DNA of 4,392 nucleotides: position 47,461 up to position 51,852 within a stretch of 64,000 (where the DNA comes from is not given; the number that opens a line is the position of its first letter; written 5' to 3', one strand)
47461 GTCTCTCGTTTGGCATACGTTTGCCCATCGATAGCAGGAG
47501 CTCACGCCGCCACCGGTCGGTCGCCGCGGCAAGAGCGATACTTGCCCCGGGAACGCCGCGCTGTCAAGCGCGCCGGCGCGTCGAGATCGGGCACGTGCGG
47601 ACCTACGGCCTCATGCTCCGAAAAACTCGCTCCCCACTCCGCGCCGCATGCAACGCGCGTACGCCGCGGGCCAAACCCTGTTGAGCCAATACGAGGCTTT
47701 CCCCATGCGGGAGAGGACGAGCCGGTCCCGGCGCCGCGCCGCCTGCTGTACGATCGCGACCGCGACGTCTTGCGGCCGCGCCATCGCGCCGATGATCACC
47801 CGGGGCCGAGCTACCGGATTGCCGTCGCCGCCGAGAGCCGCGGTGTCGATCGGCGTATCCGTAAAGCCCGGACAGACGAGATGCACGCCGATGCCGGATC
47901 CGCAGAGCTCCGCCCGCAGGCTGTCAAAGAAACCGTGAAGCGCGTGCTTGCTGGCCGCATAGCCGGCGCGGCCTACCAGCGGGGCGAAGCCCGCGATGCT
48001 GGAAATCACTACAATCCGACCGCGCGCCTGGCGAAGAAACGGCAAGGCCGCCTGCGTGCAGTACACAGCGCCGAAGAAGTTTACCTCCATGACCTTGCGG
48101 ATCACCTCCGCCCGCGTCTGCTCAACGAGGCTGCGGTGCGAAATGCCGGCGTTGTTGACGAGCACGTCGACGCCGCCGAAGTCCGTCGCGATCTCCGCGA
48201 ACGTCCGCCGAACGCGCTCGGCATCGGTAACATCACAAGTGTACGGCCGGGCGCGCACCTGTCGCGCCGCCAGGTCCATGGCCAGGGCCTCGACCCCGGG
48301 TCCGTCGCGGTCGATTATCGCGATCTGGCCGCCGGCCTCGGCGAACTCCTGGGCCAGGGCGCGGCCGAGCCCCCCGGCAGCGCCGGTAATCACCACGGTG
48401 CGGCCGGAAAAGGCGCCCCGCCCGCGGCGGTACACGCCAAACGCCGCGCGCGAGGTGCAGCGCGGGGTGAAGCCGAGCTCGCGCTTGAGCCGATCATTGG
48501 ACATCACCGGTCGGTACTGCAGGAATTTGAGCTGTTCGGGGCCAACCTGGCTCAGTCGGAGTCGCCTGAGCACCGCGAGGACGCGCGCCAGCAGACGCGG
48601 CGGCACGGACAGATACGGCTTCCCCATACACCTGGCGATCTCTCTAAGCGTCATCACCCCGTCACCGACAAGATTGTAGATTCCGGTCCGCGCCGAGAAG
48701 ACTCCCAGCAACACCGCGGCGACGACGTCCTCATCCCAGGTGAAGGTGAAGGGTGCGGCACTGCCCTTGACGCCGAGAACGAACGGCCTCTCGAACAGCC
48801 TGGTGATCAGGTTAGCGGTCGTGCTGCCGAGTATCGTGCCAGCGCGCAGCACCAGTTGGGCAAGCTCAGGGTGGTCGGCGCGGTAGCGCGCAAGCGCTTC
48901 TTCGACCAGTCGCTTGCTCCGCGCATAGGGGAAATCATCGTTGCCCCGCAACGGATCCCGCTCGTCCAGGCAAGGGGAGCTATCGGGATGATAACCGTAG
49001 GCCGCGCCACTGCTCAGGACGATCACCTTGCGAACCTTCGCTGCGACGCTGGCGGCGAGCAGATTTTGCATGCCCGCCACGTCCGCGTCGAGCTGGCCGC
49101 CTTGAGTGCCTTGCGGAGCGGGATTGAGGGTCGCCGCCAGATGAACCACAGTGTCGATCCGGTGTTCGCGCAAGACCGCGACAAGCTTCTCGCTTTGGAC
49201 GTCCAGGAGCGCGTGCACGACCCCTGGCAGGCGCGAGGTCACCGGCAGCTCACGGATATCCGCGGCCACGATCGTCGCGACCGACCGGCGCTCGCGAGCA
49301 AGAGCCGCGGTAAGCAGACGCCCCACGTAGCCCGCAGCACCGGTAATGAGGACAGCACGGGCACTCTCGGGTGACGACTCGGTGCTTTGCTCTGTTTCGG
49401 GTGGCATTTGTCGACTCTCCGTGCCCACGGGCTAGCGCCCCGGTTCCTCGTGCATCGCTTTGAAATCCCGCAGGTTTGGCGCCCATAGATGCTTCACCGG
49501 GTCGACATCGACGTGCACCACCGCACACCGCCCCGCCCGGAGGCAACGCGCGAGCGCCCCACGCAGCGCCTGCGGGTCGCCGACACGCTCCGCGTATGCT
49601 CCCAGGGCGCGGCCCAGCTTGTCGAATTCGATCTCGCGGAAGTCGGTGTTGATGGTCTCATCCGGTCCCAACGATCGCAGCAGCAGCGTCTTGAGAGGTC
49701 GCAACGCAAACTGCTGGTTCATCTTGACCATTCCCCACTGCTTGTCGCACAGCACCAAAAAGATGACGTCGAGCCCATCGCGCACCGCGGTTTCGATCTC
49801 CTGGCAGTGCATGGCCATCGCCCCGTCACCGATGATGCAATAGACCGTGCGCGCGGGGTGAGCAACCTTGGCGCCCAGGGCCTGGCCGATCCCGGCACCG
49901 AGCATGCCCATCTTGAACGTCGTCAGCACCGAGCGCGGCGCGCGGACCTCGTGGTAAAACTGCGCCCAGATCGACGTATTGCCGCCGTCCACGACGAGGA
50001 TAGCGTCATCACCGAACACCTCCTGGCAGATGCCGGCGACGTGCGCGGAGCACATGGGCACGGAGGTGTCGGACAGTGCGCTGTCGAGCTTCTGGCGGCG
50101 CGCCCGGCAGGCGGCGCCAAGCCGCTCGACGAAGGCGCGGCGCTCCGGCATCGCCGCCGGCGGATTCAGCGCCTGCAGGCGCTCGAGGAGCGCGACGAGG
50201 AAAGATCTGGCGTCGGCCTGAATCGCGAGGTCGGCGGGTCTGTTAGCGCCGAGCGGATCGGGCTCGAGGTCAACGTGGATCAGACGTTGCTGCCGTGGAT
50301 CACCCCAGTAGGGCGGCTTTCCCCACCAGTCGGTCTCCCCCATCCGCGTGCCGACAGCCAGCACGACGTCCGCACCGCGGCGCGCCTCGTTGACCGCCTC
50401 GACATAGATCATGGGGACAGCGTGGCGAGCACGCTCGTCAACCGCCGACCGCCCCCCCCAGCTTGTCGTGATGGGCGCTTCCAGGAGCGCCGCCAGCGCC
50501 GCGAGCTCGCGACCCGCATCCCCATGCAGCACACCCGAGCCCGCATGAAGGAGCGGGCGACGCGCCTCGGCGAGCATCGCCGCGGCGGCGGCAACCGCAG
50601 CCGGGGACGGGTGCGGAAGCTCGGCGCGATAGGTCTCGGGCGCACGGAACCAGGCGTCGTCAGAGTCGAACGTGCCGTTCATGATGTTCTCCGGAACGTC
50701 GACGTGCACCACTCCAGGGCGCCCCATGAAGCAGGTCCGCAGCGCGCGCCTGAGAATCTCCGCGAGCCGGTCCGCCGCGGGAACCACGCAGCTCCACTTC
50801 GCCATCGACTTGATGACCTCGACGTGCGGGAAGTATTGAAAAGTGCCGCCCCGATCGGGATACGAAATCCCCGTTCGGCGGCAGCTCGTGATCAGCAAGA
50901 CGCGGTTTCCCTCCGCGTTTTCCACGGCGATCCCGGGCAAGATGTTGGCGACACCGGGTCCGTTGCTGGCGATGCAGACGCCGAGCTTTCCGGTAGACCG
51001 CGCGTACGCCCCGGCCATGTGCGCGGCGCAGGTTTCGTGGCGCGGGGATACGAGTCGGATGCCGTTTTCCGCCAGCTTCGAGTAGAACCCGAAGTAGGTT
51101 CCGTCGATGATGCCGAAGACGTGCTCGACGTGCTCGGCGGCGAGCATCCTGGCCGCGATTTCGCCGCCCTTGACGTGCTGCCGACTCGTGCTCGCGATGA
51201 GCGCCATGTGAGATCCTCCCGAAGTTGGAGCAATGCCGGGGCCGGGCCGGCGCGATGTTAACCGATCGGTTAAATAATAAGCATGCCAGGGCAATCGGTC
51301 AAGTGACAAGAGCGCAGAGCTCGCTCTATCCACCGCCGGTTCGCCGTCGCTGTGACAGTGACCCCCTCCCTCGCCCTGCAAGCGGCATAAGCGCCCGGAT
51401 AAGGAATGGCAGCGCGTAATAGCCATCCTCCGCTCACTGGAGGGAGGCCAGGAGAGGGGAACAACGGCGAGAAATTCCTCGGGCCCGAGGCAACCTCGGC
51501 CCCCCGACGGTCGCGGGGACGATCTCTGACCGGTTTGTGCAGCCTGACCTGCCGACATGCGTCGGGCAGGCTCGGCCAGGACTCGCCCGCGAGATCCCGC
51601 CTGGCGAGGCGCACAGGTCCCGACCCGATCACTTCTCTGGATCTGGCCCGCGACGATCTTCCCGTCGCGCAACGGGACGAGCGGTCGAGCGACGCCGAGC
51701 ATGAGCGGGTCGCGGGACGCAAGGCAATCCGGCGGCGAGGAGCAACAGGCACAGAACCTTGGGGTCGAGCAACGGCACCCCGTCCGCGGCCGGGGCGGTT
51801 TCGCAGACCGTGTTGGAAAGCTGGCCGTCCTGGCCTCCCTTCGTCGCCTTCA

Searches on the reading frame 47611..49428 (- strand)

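Call 92: search_protein_families(library=pfam, proteins=[window:47611-49428:-], max_evalue=0.0001)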
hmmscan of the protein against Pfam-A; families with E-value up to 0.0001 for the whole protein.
window:47611-49428:- (605 aa): 11 families
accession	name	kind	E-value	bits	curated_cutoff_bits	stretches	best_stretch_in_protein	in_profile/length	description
PF00106.31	adh_short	-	3.2e-56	190.4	26.6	1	344-529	2-188/195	short chain dehydrogenase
PF13561.12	adh_short_C2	-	2.6e-43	148.7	27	1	349-560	1-214/236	Enoyl-(Acyl carrier protein) reductase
PF01370.27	Epimerase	-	3.6e-33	115.4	20.9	2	26-211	1-189/240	NAD dependent epimerase/dehydratase family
PF08659.16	KR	-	6.4e-21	75.5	22.6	1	344-506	2-165/180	KR domain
PF16363.11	GDP_Man_Dehyd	-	7.4e-17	62.2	27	1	27-186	1-171/332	GDP-mannose 4,6 dehydratase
PF01073.25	3Beta_HSD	-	6e-16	58.7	22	1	27-207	1-189/280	3-beta hydroxysteroid dehydrogenase/isomerase family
PF02719.21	Polysacc_synt_2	-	1.6e-15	57.5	20.2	2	26-141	1-129/293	Polysaccharide biosynthesis protein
PF04321.23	RmlD_sub_bind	-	1.6e-11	44.3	27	1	26-214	3-166/287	RmlD substrate binding domain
PF13460.12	NAD_binding_10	-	2e-09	38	27.2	1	30-180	1-132/184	NAD(P)H-binding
PF07993.18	NAD_binding_4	-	6.3e-08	32.5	20.1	0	89-208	87-216/258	Male sterility protein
PF03435.24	Sacchrp_dh_NADP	-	5.3e-06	27.2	25.1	0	345-412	1-68/129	Saccharopine dehydrogenase NADP binding domain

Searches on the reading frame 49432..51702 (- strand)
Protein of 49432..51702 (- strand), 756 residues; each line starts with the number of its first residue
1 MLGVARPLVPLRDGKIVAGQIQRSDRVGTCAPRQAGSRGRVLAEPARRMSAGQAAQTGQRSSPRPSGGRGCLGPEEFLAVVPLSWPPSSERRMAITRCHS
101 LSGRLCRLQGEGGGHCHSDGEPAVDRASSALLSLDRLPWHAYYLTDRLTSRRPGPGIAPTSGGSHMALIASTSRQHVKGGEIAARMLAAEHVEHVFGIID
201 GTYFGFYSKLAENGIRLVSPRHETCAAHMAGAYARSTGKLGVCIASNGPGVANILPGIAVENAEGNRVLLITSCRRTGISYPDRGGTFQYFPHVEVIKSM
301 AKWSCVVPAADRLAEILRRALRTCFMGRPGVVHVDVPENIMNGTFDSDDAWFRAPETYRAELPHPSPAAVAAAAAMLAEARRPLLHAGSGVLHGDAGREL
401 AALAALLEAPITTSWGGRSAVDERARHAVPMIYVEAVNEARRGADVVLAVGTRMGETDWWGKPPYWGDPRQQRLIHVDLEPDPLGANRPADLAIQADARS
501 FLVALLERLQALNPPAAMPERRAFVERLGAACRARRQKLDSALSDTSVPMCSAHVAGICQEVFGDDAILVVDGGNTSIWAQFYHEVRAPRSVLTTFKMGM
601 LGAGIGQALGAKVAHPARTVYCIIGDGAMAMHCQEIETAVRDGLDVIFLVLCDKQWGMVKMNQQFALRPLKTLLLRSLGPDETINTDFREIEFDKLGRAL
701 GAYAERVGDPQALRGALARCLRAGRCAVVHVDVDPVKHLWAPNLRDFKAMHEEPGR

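Call 17: search_protein_families(library=pfam, proteins=[window:49432-51702:-], max_evalue=0.01)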
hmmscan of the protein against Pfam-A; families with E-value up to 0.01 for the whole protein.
window:49432-51702:- (756 aa): 3 families
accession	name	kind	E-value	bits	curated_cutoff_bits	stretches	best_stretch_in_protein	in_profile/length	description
PF02775.26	TPP_enzyme_C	-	3.1e-31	108.6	21.9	1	572-731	1-151/151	Thiamine pyrophosphate enzyme, C-terminal TPP binding domain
PF02776.23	TPP_enzyme_N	-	3.4e-30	104.7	26.8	1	178-281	2-106/119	Thiamine pyrophosphate enzyme, N-terminal TPP binding domain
PF00205.28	TPP_enzyme_M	-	8.7e-29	100.4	30.4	1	370-505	1-137/137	Thiamine pyrophosphate enzyme, central domain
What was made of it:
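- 51314..51400 (-): Copy D: only the 3' half (hairpin 3' arm to the right inverted repeat), on the minus strand. Lies between the S8 peptidase gene (51629-55054, -) and a TPP-enzyme gene whose Pfam domains begin at residue 178 of ORF 49432-51702 (call 17).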
